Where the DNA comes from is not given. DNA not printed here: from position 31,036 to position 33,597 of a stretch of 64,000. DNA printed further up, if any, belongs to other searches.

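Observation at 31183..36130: Non-canonical three-gene RADAR-like cassette: P-loop NTPase + 210-aa unknown + 754-aa divergent adenosine deaminase, in an AT-rich terminator-bounded islet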

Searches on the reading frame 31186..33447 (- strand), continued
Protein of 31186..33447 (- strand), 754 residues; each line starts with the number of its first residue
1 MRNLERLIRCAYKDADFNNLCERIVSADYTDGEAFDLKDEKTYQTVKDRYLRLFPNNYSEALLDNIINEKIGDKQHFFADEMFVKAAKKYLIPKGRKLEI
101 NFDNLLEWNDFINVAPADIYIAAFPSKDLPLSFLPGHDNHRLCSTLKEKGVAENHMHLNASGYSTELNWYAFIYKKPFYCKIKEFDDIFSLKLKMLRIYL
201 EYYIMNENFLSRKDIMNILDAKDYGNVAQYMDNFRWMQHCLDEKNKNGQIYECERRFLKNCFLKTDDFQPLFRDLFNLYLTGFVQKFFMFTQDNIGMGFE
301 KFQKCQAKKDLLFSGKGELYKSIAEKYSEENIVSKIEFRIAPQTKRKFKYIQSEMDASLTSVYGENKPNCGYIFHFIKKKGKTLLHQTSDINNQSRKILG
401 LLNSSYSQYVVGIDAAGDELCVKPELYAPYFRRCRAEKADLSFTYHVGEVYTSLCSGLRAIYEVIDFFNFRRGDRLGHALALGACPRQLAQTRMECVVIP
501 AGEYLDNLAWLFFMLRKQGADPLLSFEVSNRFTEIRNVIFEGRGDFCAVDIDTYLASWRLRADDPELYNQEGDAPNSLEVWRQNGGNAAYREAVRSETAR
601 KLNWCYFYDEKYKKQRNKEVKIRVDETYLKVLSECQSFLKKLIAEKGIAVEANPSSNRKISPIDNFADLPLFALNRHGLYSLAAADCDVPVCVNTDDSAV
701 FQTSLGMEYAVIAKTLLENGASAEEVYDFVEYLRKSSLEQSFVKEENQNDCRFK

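Call 31: find_related_loci(query=A1, collection=genome_contigs, flank=10000)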
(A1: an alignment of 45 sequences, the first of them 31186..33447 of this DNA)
Query A1 (754 aa) in genome_contigs; peptide patterns used: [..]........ (x = any residue, [..] = any of these).
555 stretches matched a pattern; 240 encode a relative of the query (tblastn E <= 1e-3); the best 80 are kept; 80 distinct loci.
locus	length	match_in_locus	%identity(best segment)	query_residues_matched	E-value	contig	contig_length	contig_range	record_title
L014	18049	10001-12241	88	1-747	0e+0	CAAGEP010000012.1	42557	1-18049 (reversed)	MAG TPA_asm: Alphaproteobacteria bacterium, isolate HGM16788, WGS project CAAGEP010000000 data, contig: SRS476164_70_k11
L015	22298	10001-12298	57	3-748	0e+0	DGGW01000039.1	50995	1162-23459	MAG TPA_asm: Alphaproteobacteria bacterium UBA3864 UBA3864_contig_33253, whole genome shotgun sequence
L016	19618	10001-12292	51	1-743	0e+0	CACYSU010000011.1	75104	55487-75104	MAG: uncultured Rhodospirillales bacterium isolate RUG12246 genome assembly, contig: RUG12246_asm_11, whole genome shotg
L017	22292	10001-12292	57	1-748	0e+0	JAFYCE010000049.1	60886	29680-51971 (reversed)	MAG: Alphaproteobacteria bacterium isolate RGIG6957 Sheep_Rumen.Co__c1300017, whole genome shotgun sequence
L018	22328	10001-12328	51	1-743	0e+0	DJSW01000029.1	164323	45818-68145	MAG TPA_asm: Alphaproteobacteria bacterium UBA6324 UBA6324_contig_124, whole genome shotgun sequence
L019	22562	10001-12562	29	3-745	4e-96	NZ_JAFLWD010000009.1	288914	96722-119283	Candidatus Enterococcus ikei strain DIV0869a scaffold1.9, whole genome shotgun sequence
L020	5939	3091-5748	30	1-753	5e-96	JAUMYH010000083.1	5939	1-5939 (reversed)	MAG: Bacteroidota bacterium isolate S17M_Sa_15 NODE_4293_length_5939_cov_9.944086, whole genome shotgun sequence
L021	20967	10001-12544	29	2-743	2e-90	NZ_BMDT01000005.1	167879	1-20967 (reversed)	Enterococcus alcedinis strain CCM 8433 sequence05, whole genome shotgun sequence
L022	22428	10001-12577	29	1-744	1e-89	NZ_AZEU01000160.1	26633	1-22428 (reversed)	Lacticaseibacillus manihotivorans DSM 13343 = JCM 12514 strain DSM 13343 NODE_237, whole genome shotgun sequence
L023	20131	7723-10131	29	2-743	6e-91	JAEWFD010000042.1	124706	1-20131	MAG: Bacillota bacterium isolate OH_PBlB_170 k127_675906, whole genome shotgun sequence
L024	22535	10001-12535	28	3-744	7e-87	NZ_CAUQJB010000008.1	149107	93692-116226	MAG: uncultured Vagococcus sp. isolate ERR9968721_bin.21_MetaWRAP_v1.3_MAG ERZ21616006.37, whole genome shotgun sequence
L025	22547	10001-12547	32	1-745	2e-116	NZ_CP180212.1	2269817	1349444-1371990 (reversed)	Carnobacterium sp. TMP28 isolate 11T.7.20.2 chromosome, complete genome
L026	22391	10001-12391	27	87-742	1e-57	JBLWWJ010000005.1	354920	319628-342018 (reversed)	MAG: Ancylomarina sp. isolate EA14-05 A14maxbin.007RE.5K@5, whole genome shotgun sequence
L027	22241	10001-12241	27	77-747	3e-57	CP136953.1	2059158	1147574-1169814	Mollicutes bacterium LVI A0039 chromosome, complete genome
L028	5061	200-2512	27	80-742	4e-56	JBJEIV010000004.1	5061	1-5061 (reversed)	MAG: Candidatus Ornithomonoglobus sp. isolate PUUB56_bin.040 NODE_10399_length_5061_cov_3.722133, whole genome shotgun s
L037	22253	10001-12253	26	102-743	2e-51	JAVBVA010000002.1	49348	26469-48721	MAG: Bacteroides sp. isolate EPI_MAG_00296 c_000000641873, whole genome shotgun sequence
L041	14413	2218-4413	28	134-747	3e-51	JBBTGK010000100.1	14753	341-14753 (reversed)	MAG: Cyanobacteriota bacterium isolate H41-bin165_1 H41_bin165_1_000000000101, whole genome shotgun sequence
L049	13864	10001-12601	27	1-750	2e-50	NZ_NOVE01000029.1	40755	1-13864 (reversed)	Prevotella sp. 885 NODE_29_length_40755_cov_59.4223, whole genome shotgun sequence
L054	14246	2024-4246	27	102-742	5e-49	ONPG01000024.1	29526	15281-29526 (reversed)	uncultured Bacteroidales bacterium isolate RUG505 genome assembly, contig: scaffold_537, whole genome shotgun sequence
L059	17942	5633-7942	27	82-746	3e-48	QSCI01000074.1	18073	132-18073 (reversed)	Segatella copri strain OF03-3 OF03-3.Scaf74, whole genome shotgun sequence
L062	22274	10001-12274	27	102-742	2e-47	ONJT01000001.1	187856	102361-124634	uncultured Bacteroidales bacterium isolate RUG372 genome assembly, contig: scaffold_9, whole genome shotgun sequence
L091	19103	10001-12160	27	97-750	3e-58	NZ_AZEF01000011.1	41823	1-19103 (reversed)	Liquorilactobacillus capillatus DSM 19910 NODE_18, whole genome shotgun sequence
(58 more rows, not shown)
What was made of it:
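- Tried and rejected: The nearest relatives are uncultured Alphaproteobacteria MAGs (call 31).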

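Call 45: search_solved_structures(query=A1, max_evalue=0.001, show_alignments=1)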
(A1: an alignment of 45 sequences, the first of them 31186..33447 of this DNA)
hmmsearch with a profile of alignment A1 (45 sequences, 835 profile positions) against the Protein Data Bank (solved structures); distinct sequences matched with E-value up to 0.001: 14.
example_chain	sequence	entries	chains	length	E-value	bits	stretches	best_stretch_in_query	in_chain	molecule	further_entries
8fnw_A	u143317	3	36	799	9.5e-84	285.7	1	66-831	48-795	Adenosine deaminase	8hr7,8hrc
8fnv_A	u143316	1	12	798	9.9e-84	285.7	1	66-830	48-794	Adenosine deaminase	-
6n91_A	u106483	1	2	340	2.4e-11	46.2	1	725-802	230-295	Adenosine deaminase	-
6iv5_A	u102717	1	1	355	8.4e-10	41.1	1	730-809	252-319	Adenosine/AMP deaminase family protein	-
6ijm_A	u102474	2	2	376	1e-09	40.8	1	730-809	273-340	Adenosine/AMP deaminase family protein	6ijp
6j23_A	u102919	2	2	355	2.1e-08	36.5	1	730-809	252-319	Adenosine/AMP deaminase family protein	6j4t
6ii7_A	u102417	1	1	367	2.2e-08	36.4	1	725-805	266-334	Adenosine deaminase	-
6ijn_A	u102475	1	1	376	2.5e-08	36.2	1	730-809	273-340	Adenosine/AMP deaminase family protein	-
6n9m_A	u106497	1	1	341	3.2e-08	35.9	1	724-813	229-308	Adenosine deaminase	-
3ewd_A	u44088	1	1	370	4e-08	35.6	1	725-805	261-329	Adenosine deaminase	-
2pgf_A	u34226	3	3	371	4.4e-08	35.4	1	725-805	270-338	adenosine deaminase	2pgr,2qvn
3ewc_A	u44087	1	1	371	4.4e-08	35.4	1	725-805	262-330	Adenosine deaminase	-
2amx_A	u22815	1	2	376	3.4e-07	32.5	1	725-805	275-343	adenosine deaminase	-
8qch_A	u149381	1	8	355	1.5e-05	27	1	729-808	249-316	Adenosine deaminase-like protein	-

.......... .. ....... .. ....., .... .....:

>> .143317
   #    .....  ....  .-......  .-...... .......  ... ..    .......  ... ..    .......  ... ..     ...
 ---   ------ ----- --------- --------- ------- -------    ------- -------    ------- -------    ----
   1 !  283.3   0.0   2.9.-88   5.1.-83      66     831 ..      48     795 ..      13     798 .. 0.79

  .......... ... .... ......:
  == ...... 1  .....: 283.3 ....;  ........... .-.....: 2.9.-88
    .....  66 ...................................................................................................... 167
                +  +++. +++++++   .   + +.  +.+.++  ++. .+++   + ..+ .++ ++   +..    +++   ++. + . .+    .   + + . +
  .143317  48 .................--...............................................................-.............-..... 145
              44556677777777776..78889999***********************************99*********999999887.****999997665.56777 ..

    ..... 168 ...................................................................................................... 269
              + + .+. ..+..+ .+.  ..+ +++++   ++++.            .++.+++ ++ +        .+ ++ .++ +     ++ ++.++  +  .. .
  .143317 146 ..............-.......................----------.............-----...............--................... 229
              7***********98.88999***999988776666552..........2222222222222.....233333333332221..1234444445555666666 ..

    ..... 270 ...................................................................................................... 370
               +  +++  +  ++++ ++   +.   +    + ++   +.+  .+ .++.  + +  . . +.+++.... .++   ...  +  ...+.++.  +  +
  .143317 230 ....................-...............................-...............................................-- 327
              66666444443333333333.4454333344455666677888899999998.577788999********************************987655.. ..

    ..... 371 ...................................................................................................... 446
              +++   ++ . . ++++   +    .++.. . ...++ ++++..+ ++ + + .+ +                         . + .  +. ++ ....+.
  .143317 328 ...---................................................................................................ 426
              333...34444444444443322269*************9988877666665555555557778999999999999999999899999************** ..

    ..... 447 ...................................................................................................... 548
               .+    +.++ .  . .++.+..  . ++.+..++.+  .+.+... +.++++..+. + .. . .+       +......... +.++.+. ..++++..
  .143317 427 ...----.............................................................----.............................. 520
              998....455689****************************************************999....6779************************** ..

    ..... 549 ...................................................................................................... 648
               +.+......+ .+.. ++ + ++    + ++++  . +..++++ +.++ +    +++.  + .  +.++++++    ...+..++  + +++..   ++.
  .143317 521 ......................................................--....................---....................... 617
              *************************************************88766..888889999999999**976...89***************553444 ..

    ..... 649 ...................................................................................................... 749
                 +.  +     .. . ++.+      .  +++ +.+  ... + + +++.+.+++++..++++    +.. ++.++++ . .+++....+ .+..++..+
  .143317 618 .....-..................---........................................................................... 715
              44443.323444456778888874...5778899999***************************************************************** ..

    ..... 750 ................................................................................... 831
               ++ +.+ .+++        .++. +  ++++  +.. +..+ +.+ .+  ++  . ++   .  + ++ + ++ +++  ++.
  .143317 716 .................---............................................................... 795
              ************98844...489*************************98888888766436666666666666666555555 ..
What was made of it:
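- On RADAR (RdrA-RdrB) anti-phage system: Profile against 8fnv/8fnw: E about 1e-83 over profile positions 66-831 of 835 (call 45).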

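Call 52: search_protein_families(library=pfam, proteins=[L049:6315-7673:+, L049:7670-9991:+, L059:1686-3023:+, L059:3067-5343:+, L062:7365-9623:+, L041:50-1783:+, L054:3-1646:+], max_evalue=0.01)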
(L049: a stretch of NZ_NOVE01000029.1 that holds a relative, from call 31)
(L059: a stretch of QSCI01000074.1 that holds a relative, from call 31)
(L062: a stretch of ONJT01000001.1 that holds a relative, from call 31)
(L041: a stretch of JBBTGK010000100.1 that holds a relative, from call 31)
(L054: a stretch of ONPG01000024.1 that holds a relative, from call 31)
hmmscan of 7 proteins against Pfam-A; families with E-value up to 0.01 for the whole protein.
L049:6315-7673:+ (453 aa): 3 families
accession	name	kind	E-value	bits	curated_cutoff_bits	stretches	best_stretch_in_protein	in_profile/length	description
PF04055.27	Radical_SAM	-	2.1e-20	74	29.5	1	118-256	2-150/166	Radical SAM superfamily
PF13353.11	Fer4_12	-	5.8e-08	33.6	22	1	120-229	12-125/137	4Fe-4S single cluster domain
PF13186.11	SPASM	-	2.7e-06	28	21.5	1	341-399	4-67/67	Iron-sulfur cluster-binding domain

L049:7670-9991:+ (774 aa): 4 families
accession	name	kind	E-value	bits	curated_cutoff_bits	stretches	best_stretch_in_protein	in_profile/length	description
PF00176.29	SNF2-rel_dom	-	8.6e-59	199.4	24.9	1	332-596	1-289/290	SNF2-related domain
PF00271.37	Helicase_C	-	9.4e-19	68.1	23.5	1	615-723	4-110/110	Helicase conserved C-terminal domain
PF04851.21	ResIII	-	5.2e-11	43.2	22.5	1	327-477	2-163/164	Type III restriction enzyme, res subunit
PF16203.11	ERCC3_RAD25_C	-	9.7e-05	22.2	27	1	612-740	44-174/248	ERCC3/RAD25/XPB C-terminal helicase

L059:1686-3023:+ (446 aa): 3 families
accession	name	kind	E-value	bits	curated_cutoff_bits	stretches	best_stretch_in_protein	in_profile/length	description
PF04055.27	Radical_SAM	-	1.7e-21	77.6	29.5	1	111-249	2-150/166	Radical SAM superfamily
PF13353.11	Fer4_12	-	1.7e-08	35.3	22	1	113-222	12-125/137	4Fe-4S single cluster domain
PF13186.11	SPASM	-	1.6e-06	28.7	21.5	1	334-391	4-66/67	Iron-sulfur cluster-binding domain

L059:3067-5343:+ (759 aa): 4 families
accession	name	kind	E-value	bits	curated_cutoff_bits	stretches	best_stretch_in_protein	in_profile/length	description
PF00176.29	SNF2-rel_dom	-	8.5e-57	192.9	24.9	1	317-581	1-289/290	SNF2-related domain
PF00271.37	Helicase_C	-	2.3e-19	70.1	23.5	1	600-708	4-110/110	Helicase conserved C-terminal domain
PF04851.21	ResIII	-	1.3e-09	38.6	22.5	1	313-462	3-163/164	Type III restriction enzyme, res subunit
PF16203.11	ERCC3_RAD25_C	-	0.00055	19.7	27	1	598-725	45-174/248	ERCC3/RAD25/XPB C-terminal helicase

L062:7365-9623:+ (753 aa): 3 families
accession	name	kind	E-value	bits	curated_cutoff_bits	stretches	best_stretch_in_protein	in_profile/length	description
PF00176.29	SNF2-rel_dom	-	4.2e-55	187.3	24.9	1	327-574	1-287/290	SNF2-related domain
PF00271.37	Helicase_C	-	7.3e-20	71.7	23.5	1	592-702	2-110/110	Helicase conserved C-terminal domain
PF16203.11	ERCC3_RAD25_C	-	7.6e-05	22.6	27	1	591-719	44-174/248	ERCC3/RAD25/XPB C-terminal helicase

L041:50-1783:+ (578 aa): 0 families

L054:3-1646:+ (548 aa): 4 families
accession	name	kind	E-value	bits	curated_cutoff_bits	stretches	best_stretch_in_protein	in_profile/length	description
PF00176.29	SNF2-rel_dom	-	3.9e-56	190.7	24.9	2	193-370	105-288/290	SNF2-related domain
PF00271.37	Helicase_C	-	1.7e-21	77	23.5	1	387-497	2-110/110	Helicase conserved C-terminal domain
PF16203.11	ERCC3_RAD25_C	-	9.8e-06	25.5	27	1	386-514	44-174/248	ERCC3/RAD25/XPB C-terminal helicase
PF11496.14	HDA2-3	-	0.0013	18.4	27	1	385-528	89-239/278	Class II histone deacetylase complex subunits 2 and 3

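Call 54: search_protein_families(library=padloc, proteins=[L049:6315-7673:+, L049:7670-9991:+, L049:9995-12601:+, L049:5076-6131:+, L049:13145-13648:+], max_evalue=0.01)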
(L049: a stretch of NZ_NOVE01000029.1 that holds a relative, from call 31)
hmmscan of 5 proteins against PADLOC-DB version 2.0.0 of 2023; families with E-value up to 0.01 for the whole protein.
L049:6315-7673:+ (453 aa): 3 families
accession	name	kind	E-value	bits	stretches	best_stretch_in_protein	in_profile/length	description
PDLC02903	pVip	-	2.9e-24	83.9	1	115-241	2-129/257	Viperins not associated with kinases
PDLC02904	pVip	-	3e-23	80.7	1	115-276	5-166/262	Viperins associated with kinases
PDLC02905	pVip-kinase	-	4e-13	47.4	1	109-228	178-302/474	Viperin-kinase fusion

L049:7670-9991:+ (774 aa): 39 families (the best 25 are shown)
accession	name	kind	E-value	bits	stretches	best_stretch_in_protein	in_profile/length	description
PDLC02842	DpdE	-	3e-108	361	1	296-755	670-1148/1176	DpdE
PDLC00633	ZorD1|ZorD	-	1.4e-96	322.5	1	324-754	439-881/908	"SWI2/SNF2 helicase, Mrr-like nuclease"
PDLC02845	DpdE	-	1e-91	306.4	1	327-760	842-1275/1293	DpdE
PDLC02849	DpdE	-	1.4e-90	302.6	1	298-772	375-850/857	DpdE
PDLC02851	DpdE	-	8.9e-86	286.6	1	321-753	590-1030/1055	DpdE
PDLC02850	DpdE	-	1.2e-84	283.1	1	326-754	802-1238/1282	DpdE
PDLC00629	ZorD1|ZorD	-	2.3e-84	282.1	2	406-733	594-924/1012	"SWI2/SNF2 helicase, Mrr-like nuclease"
PDLC00631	ZorD1|ZorD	-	8.1e-81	270.2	1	306-735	419-881/1071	"SWI2/SNF2 helicase, Mrr-like nuclease"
PDLC00634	ZorD1|ZorD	-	4e-80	267.9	2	417-760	612-972/1208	"SWI2/SNF2 helicase, Mrr-like nuclease"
PDLC00632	ZorD1|ZorD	-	6.4e-76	254.1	2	416-771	715-1093/1101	"SWI2/SNF2 helicase, Mrr-like nuclease"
PDLC00628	ZorD1|ZorD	-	5.6e-52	174.7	1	322-736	510-945/1171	"SWI2/SNF2 helicase, Mrr-like nuclease"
PDLC00627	ZorD1|ZorD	-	4e-51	172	2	415-731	605-958/1006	"SWI2/SNF2 helicase, Mrr-like nuclease"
PDLC02848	DpdE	-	6.7e-48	161.3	1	326-645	354-680/856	DpdE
PDLC02854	DpdE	-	4.5e-47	158.5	2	416-771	701-1075/1083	DpdE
PDLC02627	DrmD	-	2.1e-39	133.3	2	346-558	317-528/748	DrmD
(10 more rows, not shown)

L049:9995-12601:+ (869 aa): 3 families
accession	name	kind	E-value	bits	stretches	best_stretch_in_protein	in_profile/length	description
PDLC02219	RdrB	-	3.6e-33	112.9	2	492-670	503-687/914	-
PDLC02218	RdrB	-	1.7e-27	93.9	1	488-826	472-815/855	-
PDLC01908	CARF5--CARF_ADA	-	6.7e-16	56.3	2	751-827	483-557/605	-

L049:5076-6131:+ (352 aa): 0 families

L049:13145-13648:+ (168 aa): 0 families

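Call 61: search_protein_families(library=padloc, proteins=[L020:335-3079:+, L091:6990-9674:+, L037:7010-9649:+], max_evalue=0.01)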
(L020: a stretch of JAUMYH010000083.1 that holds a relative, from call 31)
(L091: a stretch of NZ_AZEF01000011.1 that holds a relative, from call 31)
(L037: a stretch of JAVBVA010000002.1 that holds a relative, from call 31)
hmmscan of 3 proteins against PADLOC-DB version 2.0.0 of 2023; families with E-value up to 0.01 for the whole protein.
L020:335-3079:+ (915 aa): 2 families
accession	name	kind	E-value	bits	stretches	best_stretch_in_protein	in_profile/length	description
PDLC04140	mad8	-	5.7e-08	30.6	1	62-252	21-151/314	mads_8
PDLC02209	QatA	-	0.00078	16.2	0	61-94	28-61/646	-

L091:6990-9674:+ (895 aa): 4 families
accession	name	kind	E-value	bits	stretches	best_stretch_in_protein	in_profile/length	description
PDLC02361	PifA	-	4.4e-08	30.2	1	52-257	35-227/720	PifA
PDLC04140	mad8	-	0.0003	18.4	1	56-188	26-138/314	mads_8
PDLC04098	HerA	-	0.0046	13.5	0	50-98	167-220/686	-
PDLC04106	HerA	-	0.0079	12.7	0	52-97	170-216/667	-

L037:7010-9649:+ (880 aa): 2 families
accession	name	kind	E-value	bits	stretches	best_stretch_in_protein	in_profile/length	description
PDLC04235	PDC-M01A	-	4.1e-05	20.6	1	78-144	179-253/510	-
PDLC04236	PDC-M01A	-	0.00061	17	1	82-145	60-130/388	-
